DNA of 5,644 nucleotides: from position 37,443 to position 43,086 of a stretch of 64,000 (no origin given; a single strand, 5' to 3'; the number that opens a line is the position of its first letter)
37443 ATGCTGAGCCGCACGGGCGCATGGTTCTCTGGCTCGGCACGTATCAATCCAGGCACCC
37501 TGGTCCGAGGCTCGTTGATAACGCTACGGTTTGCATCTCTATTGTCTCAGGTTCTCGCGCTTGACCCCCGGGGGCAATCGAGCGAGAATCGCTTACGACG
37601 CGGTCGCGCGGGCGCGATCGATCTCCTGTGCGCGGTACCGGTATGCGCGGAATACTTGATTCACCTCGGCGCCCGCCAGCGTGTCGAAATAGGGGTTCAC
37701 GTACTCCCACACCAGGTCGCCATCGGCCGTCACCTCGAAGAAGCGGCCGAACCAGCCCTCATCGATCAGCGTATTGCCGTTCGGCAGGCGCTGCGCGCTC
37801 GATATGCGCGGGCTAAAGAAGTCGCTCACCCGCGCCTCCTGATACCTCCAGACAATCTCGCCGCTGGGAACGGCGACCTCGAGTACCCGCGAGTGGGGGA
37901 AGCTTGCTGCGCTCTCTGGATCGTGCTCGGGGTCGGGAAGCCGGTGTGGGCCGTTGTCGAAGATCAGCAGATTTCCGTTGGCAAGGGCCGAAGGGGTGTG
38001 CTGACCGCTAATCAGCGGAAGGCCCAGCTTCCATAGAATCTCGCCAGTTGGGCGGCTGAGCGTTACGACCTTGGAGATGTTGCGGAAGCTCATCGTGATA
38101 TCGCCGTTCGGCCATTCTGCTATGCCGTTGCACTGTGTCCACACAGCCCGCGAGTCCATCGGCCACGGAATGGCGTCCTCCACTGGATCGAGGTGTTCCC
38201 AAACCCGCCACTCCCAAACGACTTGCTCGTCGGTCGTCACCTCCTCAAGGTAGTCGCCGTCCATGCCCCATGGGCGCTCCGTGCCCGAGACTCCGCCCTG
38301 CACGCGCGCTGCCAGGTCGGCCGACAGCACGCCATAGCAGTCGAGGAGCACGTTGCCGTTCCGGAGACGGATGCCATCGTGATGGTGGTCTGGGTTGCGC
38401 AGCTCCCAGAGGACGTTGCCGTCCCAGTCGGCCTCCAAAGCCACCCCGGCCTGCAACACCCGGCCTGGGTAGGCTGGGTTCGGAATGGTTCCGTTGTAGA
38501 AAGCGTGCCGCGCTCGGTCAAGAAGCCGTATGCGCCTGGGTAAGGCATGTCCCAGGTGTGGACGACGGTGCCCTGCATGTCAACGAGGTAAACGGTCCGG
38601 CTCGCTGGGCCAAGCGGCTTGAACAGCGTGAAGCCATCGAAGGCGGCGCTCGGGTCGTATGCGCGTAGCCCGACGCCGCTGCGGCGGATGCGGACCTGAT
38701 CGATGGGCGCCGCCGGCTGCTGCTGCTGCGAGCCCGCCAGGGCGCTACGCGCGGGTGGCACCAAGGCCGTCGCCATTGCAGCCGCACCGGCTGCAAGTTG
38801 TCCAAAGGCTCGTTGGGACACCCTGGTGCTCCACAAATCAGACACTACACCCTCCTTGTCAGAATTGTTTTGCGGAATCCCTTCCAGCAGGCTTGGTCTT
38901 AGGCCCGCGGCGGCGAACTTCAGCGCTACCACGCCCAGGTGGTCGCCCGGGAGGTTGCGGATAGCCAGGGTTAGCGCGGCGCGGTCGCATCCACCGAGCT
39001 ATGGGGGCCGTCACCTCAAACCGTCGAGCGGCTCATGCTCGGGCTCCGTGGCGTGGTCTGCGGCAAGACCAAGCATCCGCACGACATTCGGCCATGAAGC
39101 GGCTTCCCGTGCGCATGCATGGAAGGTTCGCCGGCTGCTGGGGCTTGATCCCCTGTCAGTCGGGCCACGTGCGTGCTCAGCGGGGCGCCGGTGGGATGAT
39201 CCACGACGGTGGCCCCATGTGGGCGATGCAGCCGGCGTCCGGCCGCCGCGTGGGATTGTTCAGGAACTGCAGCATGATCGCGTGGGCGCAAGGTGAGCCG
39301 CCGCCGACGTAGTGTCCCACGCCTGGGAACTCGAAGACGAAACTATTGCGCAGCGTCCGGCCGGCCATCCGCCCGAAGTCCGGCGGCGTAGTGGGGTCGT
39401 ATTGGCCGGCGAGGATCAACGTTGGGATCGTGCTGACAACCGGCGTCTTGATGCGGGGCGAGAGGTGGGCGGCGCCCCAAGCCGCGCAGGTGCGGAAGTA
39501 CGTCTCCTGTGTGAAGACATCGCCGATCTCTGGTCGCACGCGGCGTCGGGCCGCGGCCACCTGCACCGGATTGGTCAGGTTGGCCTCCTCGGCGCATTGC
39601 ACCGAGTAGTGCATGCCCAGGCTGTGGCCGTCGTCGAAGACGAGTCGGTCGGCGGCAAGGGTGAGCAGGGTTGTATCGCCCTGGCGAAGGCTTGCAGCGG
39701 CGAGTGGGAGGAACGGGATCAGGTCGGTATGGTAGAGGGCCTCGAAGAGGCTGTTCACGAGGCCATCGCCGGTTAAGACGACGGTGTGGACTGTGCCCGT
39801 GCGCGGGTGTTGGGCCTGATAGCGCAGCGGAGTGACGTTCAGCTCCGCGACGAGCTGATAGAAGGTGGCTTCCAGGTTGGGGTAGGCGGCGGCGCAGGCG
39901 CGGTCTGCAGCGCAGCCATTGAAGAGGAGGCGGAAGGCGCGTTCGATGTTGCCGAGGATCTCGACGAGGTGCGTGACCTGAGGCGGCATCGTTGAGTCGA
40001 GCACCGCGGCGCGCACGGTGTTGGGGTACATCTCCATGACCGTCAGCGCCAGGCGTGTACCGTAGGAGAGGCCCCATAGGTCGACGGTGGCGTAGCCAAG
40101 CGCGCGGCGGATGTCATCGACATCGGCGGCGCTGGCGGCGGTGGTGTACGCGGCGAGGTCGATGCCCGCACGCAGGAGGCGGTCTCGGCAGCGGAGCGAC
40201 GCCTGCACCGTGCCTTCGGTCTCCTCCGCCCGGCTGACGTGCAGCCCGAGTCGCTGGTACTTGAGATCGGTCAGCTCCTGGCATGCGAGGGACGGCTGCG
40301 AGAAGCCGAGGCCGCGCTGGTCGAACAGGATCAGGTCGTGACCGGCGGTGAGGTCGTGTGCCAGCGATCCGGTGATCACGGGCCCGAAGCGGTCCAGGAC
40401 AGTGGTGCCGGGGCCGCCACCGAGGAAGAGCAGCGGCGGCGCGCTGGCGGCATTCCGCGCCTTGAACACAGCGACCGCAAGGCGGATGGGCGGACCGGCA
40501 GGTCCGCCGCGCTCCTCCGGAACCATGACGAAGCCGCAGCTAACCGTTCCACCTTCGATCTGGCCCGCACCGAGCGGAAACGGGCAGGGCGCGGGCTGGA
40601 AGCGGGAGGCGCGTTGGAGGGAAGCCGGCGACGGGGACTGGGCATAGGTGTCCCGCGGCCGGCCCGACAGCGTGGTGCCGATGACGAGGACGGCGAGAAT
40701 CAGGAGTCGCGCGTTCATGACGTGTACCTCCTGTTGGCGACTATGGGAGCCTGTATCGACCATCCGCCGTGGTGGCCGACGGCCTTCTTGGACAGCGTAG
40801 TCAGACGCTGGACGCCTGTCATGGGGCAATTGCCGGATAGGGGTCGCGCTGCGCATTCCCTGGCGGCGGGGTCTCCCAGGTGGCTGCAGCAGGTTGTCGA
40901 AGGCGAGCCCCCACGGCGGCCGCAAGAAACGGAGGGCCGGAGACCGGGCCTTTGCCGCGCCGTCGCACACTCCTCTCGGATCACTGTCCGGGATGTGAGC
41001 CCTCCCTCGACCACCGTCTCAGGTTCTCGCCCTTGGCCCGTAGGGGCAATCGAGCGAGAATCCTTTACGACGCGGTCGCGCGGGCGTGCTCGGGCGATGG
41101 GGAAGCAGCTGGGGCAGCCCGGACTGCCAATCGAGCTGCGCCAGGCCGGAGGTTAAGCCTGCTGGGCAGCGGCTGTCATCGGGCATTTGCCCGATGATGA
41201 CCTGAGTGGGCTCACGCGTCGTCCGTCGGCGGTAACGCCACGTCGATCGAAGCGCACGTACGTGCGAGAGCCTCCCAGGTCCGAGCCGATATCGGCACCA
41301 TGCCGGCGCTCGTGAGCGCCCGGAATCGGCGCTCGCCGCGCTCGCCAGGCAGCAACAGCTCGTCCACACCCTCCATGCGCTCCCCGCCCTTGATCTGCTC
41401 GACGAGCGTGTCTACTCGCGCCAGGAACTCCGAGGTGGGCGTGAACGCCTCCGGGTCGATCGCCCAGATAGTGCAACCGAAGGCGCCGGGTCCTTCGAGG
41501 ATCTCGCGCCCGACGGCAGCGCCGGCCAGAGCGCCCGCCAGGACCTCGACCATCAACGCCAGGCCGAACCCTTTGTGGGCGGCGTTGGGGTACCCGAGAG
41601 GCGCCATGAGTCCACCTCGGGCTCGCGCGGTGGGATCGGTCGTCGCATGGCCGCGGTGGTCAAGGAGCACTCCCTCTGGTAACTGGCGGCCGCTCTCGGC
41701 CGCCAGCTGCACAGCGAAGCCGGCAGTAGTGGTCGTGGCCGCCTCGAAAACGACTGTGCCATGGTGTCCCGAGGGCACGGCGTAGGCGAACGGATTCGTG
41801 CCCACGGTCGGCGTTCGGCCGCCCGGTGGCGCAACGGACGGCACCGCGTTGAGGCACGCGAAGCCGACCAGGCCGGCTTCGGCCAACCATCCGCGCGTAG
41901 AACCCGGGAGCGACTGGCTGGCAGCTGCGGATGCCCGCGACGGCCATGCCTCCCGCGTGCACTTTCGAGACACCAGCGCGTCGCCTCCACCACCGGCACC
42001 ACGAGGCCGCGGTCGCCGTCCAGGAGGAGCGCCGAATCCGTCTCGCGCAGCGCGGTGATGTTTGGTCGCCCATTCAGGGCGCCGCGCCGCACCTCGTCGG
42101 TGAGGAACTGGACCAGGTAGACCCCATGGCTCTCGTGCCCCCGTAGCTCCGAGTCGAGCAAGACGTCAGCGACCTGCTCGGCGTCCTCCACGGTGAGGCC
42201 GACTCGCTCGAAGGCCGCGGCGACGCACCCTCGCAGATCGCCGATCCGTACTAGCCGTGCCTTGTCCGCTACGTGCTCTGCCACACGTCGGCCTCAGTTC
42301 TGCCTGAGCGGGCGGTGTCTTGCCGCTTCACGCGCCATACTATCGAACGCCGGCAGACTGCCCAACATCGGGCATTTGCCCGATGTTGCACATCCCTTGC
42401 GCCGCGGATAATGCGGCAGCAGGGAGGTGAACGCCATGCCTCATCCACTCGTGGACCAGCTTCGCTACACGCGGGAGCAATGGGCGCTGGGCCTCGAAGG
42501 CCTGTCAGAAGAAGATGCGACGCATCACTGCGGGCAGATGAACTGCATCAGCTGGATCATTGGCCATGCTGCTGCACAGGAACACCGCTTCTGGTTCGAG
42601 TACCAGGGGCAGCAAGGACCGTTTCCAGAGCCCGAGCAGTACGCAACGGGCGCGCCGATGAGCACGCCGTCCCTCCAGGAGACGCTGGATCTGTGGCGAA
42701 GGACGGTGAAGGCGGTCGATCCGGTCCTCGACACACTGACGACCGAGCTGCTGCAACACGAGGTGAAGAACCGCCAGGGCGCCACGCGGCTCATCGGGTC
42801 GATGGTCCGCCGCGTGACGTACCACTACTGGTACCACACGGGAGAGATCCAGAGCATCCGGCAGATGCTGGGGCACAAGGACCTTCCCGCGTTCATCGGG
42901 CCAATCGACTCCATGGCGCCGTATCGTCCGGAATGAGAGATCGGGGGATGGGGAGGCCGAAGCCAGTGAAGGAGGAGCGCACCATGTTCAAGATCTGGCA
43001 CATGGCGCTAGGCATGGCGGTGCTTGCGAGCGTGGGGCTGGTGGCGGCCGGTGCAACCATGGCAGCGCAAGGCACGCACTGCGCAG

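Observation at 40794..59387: A private operator-promoter module (GGGCA-N2-TGCCC palindrome plus sigma70-like -35/-10) occurs nine times within 19 kb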

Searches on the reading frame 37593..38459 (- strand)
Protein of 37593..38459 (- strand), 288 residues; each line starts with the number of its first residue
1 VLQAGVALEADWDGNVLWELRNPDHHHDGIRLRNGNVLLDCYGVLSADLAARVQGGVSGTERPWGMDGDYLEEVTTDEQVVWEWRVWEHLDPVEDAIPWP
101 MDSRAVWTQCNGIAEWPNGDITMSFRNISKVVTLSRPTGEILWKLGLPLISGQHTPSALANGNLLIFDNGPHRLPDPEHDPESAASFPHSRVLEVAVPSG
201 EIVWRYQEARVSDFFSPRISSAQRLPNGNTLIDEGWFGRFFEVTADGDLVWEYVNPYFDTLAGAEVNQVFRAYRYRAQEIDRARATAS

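Call 9: search_protein_families(library=pfam, proteins=[window:37593-38459:-], max_evalue=0.01)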
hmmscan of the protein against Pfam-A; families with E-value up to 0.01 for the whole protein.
window:37593-38459:- (288 aa): 2 families
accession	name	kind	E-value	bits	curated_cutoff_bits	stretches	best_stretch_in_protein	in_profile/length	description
PF05935.17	Arylsulfotrans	-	2.4e-19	70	24.2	2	22-146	88-214/374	Arylsulfotransferase (ASST)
PF14269.12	Arylsulfotran_2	-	4.5e-14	53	27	1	11-255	31-300/301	Arylsulfotransferase (ASST)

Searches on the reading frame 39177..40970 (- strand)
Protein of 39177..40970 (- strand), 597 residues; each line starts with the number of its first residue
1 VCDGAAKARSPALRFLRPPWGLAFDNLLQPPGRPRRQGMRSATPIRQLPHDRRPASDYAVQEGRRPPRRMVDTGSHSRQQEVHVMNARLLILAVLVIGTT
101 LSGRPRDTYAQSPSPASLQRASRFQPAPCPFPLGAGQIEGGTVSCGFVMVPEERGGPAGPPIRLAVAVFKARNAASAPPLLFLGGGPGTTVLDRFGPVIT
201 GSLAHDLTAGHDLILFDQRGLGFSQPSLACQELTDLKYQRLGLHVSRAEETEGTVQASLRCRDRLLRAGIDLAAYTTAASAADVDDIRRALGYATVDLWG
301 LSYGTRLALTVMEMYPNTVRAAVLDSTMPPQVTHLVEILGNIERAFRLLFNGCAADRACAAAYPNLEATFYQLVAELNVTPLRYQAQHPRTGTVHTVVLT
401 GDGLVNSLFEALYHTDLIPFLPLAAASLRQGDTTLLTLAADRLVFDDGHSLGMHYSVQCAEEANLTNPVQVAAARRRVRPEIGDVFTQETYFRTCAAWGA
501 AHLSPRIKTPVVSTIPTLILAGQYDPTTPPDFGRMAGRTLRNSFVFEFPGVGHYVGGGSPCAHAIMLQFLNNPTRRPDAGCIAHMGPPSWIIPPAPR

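Call 8: search_protein_families(library=pfam, proteins=[window:39177-40970:-], max_evalue=0.01)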
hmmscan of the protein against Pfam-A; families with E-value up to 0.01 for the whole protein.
window:39177-40970:- (597 aa): 4 families
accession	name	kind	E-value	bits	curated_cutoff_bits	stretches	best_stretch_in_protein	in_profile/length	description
PF00561.26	Abhydrolase_1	-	4.4e-25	89.2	25.8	1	178-555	1-240/245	alpha/beta hydrolase fold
PF08386.16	Abhydrolase_4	-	4.7e-12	46.4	21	1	493-575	13-96/103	TAP-like protein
PF12697.13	Abhydrolase_6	-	1.9e-05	25.9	26.3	1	202-555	19-206/217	Alpha/beta hydrolase family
PF12146.15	Hydrolase_4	-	0.0096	15.7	27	0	285-328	67-110/239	Serine aminopeptidase, S33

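Call 58: search_protein_families(library=ncbifam, proteins=[window:39177-40718:-], max_evalue=0.01)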
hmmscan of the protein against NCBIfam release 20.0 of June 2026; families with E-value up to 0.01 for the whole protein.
window:39177-40718:- (513 aa): 8 families
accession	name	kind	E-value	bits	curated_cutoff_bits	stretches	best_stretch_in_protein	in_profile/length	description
TIGR02427.1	protocat_pcaD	equivalog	7e-09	35.4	255.85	1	404-476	170-239/251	3-oxoadipate enol-lactonase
NF051488.1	bifunc_PcaDC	exception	9.6e-09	34.8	390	1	397-487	163-251/375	bifunctional 3-oxoadipate enol-lactonase/4-carboxymuconolactone decarboxylase PcaDC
TIGR01250.1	pro_imino_pep_2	subfamily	7.3e-08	32.3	167.65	1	191-244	77-130/288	proline iminopeptidase-family hydrolase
TIGR01249.1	pro_imino_pep_1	equivalog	1.5e-05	24.3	259.75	0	191-241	76-126/307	prolyl aminopeptidase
NF051487.1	bifunc_PcaCD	exception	2.8e-05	23.4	430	0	383-457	315-381/413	bifunctional 4-carboxymuconolactone decarboxylase/3-oxoadipate enol-lactonase PcaCD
NF045945.1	ProImpepLactob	equivalog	7.4e-05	22.4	400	0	190-245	77-133/293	proline iminopeptidase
TIGR03695.1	menH_SHCHC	equivalog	0.00054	19.5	208.55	1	190-245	50-106/252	2-succinyl-6-hydroxy-2,4-cyclohexadiene-1-carboxylate synthase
NF045948.1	ProImpepThrmp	equivalog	0.0048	16.4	500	0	430-466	231-266/291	proline iminopeptidase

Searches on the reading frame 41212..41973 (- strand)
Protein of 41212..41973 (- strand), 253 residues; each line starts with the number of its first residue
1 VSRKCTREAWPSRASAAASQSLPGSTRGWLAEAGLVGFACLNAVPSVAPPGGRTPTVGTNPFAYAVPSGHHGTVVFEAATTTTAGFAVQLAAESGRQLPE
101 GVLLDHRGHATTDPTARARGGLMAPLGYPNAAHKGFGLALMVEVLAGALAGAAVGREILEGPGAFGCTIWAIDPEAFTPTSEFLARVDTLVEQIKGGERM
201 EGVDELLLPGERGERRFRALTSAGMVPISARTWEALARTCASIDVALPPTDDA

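Call 9: search_protein_families(library=pfam, proteins=[window:41212-41973:-], max_evalue=0.01)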
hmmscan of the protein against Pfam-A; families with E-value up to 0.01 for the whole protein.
window:41212-41973:- (253 aa): 1 family
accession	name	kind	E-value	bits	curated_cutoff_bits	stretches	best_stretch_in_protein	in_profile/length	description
PF02615.19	Ldh_2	-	1e-56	192.9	38.8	1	30-236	125-332/333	Malate/L-lactate dehydrogenase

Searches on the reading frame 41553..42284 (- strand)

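Call 9: search_protein_families(library=pfam, proteins=[window:41553-42284:-], max_evalue=0.01)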
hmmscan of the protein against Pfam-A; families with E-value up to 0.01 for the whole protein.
window:41553-42284:- (243 aa): 1 family
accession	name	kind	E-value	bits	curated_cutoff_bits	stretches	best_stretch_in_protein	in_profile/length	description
PF02615.19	Ldh_2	-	2.2e-18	66.9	38.8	1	15-102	4-92/333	Malate/L-lactate dehydrogenase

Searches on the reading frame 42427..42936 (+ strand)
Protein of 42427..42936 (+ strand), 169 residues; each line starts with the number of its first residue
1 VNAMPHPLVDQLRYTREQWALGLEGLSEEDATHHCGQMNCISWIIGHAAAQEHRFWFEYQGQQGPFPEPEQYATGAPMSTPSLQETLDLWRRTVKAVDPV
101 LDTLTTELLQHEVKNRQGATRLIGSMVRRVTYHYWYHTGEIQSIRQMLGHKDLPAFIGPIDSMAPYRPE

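Call 8: search_protein_families(library=pfam, proteins=[window:42427-42936:+], max_evalue=0.01)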
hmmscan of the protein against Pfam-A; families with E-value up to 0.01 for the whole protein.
window:42427-42936:+ (169 aa): 4 families
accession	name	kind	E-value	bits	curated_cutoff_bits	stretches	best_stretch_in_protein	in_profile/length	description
PF12867.12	DinB_2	-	6.7e-12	46.4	24.8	1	11-141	1-128/128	DinB superfamily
PF04978.18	MST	-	1.6e-08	35.6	27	1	8-147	2-146/149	Mycothiol-S-transferase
PF07609.16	DUF1572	-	2e-07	31.4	23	1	10-152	12-153/163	Protein of unknown function (DUF1572)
PF06260.17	DUF1024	-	0.008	16.9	27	0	83-134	26-75/82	Protein of unknown function (DUF1024)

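Call 58: search_protein_families(library=ncbifam, proteins=[window:42427-42936:+], max_evalue=0.01)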
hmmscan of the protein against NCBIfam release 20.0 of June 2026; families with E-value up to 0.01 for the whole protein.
window:42427-42936:+ (169 aa): 0 families
